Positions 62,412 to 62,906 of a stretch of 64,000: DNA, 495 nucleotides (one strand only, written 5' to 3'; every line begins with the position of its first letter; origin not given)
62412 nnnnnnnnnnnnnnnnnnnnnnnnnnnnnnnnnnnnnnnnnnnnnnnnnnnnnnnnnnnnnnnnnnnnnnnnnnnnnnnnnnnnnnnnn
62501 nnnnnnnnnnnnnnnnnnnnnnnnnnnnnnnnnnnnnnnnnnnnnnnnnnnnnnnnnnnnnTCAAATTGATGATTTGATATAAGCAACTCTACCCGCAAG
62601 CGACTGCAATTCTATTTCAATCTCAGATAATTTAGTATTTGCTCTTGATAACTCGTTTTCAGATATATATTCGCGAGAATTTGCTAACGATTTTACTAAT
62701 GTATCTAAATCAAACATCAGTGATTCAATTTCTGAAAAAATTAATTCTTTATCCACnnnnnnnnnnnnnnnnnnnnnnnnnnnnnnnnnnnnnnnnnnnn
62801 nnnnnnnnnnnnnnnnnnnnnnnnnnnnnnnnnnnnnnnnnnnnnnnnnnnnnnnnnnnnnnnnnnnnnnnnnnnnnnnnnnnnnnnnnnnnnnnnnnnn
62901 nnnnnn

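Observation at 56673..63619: Heliorhodopsin encoded at the end of a metal/heme block (DtxR-family regulator, ferrochelatase, fbpABC)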

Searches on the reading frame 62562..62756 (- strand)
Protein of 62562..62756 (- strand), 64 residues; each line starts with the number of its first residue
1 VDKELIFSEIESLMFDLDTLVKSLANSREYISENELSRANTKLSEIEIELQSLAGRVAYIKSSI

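Call 3: search_protein_families(library=pfam, proteins=[window:62562-62756:-], max_evalue=0.01)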
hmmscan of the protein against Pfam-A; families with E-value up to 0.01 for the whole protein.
window:62562-62756:- (64 aa): 0 families

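Call 29: find_homologous_proteins(query=A3, max_evalue=0.001)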
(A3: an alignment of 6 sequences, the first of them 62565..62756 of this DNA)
Query A3 (6 sequences) (64 aa, profile of the alignment): 287 proteins with E <= 0.001 among 313 candidates; the best 120 are listed.
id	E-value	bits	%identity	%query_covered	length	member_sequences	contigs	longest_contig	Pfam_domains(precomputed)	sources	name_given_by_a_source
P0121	8.3e-33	130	80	100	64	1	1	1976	-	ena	-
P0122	1.3e-31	126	97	100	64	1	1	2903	-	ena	-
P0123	1.5e-31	126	97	100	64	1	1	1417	-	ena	-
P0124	3.2e-31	125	78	100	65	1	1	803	-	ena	-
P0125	3.4e-31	125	92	100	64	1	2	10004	-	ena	-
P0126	3.6e-31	125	97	100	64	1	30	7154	-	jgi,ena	-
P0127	4.4e-31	124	95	100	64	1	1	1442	-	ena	-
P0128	4.7e-31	124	72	100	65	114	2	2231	-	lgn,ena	-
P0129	4.9e-31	124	95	100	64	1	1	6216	-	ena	-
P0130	5.4e-31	124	80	100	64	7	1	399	-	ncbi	-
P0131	5.4e-31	124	75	100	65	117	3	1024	-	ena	-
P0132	5.5e-31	124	100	100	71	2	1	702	-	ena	-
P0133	5.9e-31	124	95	100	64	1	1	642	-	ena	-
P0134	6.9e-31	124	78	100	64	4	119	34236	-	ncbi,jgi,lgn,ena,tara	jgi:hypothetical protein|tara:strand:+ start:112 stop:306 length:195 start_codon:yes stop_codon:yes 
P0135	7.5e-31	124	94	100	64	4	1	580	-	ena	-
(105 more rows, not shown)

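Call 45: search_protein_families(library=ncbifam, proteins=[window:62562-62756:-], max_evalue=0.001)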
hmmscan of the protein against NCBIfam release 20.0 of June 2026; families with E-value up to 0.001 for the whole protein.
window:62562-62756:- (64 aa): 0 families

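Call 60: predict_structure(alignment_id=A5)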
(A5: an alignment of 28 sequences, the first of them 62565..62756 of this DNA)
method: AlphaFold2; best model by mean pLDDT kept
length: 64 residues; sequences in the alignment: 28
mean_pLDDT: 95.8   pTM: 0.76
mean pLDDT of the five models: 95.8, 95.7, 95.7, 93.2, 92.6
residues with pLDDT >= 90: 59; 70-90: 5; 50-70: 0; < 50: 0
segments of 3 or more residues with pLDDT < 50: none
pLDDT, mean of each block of 10 residues (from residue 1): 91 98 97 98 98 97 90
secondary structure, 60 per line:
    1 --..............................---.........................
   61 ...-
elements in order: H3-32 H36-63

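Call 63: fold_search(model_id=the predicted structure, library=pdb)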
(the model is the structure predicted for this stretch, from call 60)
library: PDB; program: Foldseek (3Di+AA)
matches with E <= 10: 290; with E <= 0.001: 0
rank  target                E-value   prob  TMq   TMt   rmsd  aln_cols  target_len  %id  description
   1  5j2l_A                5.0e-01  0.54  0.46  0.41   4.9        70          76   16  De novo design of protein homo-oligomers with modular hydrogen bond network-mediated specificity (released 2016-05-25)
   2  5j0i                  8.6e-01  0.75  0.66  0.60   2.9        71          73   24  De novo design of protein homo-oligomers with modular hydrogen bond network-mediated specificity (released 2016-05-25)
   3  6msq_B                9.9e-01  0.93  0.83  0.72   1.8        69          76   16  Crystal structure of pRO-2.3 (released 2019-05-08)
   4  5awi_A                1.1e+00  0.91  0.64  0.41   1.4        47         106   13  Domain-swapped cytochrome cb562 dimer (released 2015-10-21)
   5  8d06_G                1.1e+00  0.57  0.58  0.61   2.8        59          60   17  Hallucinated C3 protein assembly HALC3_104 (released 2022-09-28)
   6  6r2g_A                1.1e+00  0.33  0.47  0.24   4.6        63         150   19  Crystal structure of a single-chain protein mimetic of the gp41 NHR trimer in complex with the synthetic CHR peptide C (released 2019-07-10)
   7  8xyv_A                1.3e+00  0.92  0.82  0.55   1.8        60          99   17  De novo designed protein 0705-5 (released 2024-10-02)
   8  6naf                  1.3e+00  0.63  0.66  0.59   3.1        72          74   21  De novo designed homo-trimeric amantadine-binding protein (released 2019-12-18)
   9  6n9h                  1.3e+00  0.57  0.63  0.57   3.1        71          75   21  De novo designed homo-trimeric amantadine-binding protein (released 2019-12-18)
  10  5j73_C                1.4e+00  0.87  0.81  0.71   1.8        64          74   19  De novo design of protein homo-oligomers with modular hydrogen bond network-mediated specificity (released 2016-05-25)
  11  5j0h_A                1.4e+00  0.33  0.48  0.44   4.3        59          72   22  De novo design of protein homo-oligomers with modular hydrogen bond network-mediated specificity (released 2016-05-25)
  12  8xyv_B                1.6e+00  0.89  0.82  0.55   1.8        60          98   17  De novo designed protein 0705-5 (released 2024-10-02)
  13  8fxd_5                1.6e+00  0.84  0.79  0.40   1.9        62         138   13  Rubrerythrin from B. pseudomallei: manganese-bound (released 2024-02-07)
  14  5n9j_V                1.6e+00  0.82  0.79  0.55   2.0        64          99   12  Core Mediator of transcriptional regulation (released 2017-05-17)
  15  3zsu                  1.6e+00  0.51  0.60  0.37   3.0        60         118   15  Structure of the CyanoQ protein from Thermosynechococcus elongatus (released 2012-06-13)
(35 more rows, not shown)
